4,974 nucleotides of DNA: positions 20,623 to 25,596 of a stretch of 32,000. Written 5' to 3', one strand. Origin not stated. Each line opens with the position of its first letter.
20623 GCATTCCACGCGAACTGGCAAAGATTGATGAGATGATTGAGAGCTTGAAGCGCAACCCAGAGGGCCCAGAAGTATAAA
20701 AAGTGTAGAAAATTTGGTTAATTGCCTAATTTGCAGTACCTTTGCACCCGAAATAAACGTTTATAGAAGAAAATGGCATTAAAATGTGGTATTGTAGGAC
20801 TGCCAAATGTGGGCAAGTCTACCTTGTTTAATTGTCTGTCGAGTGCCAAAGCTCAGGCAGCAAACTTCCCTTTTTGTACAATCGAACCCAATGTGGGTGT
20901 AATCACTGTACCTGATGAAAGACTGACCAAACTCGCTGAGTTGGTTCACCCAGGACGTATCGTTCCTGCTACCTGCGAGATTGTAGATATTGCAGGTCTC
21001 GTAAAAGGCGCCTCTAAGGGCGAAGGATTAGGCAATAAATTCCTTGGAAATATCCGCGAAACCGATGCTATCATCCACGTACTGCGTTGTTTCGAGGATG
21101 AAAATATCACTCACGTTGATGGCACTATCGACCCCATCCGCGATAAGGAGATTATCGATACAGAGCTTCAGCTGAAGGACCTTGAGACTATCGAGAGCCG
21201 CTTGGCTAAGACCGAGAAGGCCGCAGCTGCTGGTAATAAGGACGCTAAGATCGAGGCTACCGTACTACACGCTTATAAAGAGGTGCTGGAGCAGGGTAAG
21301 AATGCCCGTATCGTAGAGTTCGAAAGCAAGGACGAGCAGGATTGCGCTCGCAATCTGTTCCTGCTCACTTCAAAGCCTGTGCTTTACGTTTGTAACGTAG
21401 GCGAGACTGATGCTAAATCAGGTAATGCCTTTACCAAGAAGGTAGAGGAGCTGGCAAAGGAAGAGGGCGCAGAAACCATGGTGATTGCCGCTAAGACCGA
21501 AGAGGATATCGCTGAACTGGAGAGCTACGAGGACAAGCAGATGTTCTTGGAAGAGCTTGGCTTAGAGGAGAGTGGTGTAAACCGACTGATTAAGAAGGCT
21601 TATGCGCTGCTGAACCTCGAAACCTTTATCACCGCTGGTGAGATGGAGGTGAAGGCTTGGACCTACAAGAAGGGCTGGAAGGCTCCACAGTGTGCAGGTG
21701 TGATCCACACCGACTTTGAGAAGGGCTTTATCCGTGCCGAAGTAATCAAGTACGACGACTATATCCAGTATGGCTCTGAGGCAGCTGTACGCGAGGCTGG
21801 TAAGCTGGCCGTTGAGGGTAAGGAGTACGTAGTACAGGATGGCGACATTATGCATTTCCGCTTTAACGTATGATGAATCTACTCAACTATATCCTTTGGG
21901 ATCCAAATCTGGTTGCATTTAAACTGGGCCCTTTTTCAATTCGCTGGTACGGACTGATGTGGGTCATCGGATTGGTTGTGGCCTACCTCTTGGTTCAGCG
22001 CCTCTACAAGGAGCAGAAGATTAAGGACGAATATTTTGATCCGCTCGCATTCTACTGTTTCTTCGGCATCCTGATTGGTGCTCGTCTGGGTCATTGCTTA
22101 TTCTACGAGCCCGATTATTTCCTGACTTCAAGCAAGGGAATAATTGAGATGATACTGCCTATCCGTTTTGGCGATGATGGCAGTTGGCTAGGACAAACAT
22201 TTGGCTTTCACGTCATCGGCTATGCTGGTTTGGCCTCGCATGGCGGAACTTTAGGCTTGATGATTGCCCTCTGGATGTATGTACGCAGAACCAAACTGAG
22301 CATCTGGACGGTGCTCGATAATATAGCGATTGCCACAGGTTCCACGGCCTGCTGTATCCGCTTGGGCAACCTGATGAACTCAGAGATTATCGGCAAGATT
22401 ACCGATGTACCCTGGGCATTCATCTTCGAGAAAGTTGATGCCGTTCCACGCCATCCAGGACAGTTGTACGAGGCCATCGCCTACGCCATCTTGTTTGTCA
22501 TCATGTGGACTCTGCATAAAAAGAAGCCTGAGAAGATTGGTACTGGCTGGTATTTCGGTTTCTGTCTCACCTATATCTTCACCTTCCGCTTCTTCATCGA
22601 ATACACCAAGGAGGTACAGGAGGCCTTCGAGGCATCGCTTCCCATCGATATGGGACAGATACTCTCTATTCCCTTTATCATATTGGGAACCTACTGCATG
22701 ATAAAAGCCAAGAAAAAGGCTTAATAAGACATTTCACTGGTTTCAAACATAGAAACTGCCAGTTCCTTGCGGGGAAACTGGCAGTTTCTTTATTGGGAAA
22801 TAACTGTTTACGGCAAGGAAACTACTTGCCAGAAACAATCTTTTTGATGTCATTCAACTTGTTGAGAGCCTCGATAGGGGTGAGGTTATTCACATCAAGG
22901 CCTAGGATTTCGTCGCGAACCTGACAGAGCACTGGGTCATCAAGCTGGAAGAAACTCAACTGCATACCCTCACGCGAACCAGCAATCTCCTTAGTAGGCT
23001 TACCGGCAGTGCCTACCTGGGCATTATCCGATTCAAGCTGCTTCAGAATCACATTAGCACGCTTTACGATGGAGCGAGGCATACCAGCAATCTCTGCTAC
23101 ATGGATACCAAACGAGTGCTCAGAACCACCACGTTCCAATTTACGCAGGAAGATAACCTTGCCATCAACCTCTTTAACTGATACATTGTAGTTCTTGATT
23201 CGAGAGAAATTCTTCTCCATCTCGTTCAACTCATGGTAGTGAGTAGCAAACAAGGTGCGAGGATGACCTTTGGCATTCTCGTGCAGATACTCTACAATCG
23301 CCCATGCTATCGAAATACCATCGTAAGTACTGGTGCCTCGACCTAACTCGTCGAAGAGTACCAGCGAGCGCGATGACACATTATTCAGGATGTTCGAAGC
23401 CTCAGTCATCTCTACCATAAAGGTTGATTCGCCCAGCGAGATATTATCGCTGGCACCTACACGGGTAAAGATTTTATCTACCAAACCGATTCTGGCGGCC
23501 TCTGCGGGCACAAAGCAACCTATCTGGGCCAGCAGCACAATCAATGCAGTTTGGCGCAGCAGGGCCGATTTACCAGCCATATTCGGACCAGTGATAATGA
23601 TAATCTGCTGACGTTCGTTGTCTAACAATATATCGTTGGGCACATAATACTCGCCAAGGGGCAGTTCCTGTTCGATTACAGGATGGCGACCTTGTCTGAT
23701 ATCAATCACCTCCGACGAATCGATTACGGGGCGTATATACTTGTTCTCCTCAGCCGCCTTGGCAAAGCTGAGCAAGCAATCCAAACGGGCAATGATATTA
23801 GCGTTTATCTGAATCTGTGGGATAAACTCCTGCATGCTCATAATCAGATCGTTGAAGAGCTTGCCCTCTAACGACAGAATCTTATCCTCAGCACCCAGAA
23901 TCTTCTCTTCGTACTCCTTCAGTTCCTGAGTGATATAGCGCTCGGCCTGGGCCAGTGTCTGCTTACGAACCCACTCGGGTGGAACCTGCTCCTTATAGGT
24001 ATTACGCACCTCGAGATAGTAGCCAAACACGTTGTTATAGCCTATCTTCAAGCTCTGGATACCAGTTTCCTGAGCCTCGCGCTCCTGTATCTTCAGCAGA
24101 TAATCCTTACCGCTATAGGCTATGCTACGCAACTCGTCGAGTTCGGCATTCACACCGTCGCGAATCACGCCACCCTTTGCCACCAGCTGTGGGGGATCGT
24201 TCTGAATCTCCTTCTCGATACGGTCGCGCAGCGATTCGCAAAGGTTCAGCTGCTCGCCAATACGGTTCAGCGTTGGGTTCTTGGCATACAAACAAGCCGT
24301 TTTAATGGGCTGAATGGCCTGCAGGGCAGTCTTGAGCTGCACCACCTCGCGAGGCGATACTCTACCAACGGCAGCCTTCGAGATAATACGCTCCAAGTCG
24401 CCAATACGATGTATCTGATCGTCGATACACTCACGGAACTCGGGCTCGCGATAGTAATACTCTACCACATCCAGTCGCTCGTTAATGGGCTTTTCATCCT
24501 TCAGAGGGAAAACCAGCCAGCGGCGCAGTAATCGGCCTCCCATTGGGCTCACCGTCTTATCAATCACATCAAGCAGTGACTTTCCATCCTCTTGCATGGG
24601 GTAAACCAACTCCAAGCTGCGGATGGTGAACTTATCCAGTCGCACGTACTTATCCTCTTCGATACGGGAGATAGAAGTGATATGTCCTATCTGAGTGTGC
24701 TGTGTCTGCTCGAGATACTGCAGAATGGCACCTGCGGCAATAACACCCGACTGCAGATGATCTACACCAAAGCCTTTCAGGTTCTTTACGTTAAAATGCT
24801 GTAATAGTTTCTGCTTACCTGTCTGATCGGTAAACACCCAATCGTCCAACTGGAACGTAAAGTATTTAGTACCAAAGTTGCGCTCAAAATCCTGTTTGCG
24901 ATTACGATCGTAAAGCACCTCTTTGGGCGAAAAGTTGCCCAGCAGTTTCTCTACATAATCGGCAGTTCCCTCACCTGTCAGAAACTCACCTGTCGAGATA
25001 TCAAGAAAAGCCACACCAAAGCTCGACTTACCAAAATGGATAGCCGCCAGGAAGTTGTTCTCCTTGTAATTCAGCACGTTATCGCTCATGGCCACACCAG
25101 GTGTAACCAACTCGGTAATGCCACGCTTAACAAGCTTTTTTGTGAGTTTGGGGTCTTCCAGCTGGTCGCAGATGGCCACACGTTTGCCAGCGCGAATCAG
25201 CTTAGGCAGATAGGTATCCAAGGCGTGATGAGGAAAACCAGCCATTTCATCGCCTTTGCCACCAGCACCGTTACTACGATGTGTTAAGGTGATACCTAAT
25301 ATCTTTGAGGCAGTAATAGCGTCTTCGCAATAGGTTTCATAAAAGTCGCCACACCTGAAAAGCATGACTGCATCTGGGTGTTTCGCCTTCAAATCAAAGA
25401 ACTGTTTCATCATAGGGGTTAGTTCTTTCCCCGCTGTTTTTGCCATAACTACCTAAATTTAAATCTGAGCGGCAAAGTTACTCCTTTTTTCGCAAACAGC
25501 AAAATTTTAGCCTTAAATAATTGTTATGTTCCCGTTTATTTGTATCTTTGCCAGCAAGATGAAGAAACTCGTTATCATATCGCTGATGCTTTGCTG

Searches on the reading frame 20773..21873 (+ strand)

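Call 11: search_protein_families(library=pfam, proteins=[window:20773-21873:+])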
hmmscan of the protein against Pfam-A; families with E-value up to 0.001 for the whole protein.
window:20773-21873:+ (366 aa): 3 families
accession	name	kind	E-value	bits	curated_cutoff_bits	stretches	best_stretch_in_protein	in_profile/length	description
PF06071.19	YchF-GTPase_C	-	8.5e-40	135.2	27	1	282-365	1-84/84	Protein of unknown function (DUF933)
PF01926.29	MMR_HSR1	-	2.4e-22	79.6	21.9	1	5-123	2-100/113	50S ribosome-binding GTPase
PF02421.24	FeoB_N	-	6.1e-10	39.3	27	1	5-50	3-48/156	Ferrous iron transport protein B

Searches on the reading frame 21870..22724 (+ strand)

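Call 11: search_protein_families(library=pfam, proteins=[window:21870-22724:+])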
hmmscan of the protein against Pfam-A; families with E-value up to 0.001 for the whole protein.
window:21870-22724:+ (284 aa): 1 family
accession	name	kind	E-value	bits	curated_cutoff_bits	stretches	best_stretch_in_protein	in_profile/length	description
PF01790.23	LGT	-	4.8e-60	203.3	24.9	1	15-278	2-239/240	Prolipoprotein diacylglyceryl transferase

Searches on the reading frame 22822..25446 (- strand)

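Call 11: search_protein_families(library=pfam, proteins=[window:22822-25446:-])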
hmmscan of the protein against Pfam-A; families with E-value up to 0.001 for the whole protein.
window:22822-25446:- (874 aa): 5 families
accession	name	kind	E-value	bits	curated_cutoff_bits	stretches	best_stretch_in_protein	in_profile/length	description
PF00488.27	MutS_V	-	1.4e-81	273.4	30.2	1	616-805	1-188/188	MutS domain V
PF05192.23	MutS_III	-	7.2e-46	157.4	34.1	1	274-562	2-194/194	MutS domain III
PF01624.25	MutS_I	-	1.6e-39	135.1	20.6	1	10-122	1-112/113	MutS domain I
PF05190.23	MutS_IV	-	6.6e-28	97.3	22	1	431-521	1-91/92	MutS family domain IV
PF05188.22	MutS_II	-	1.2e-24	87.7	25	1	131-256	1-132/133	MutS domain II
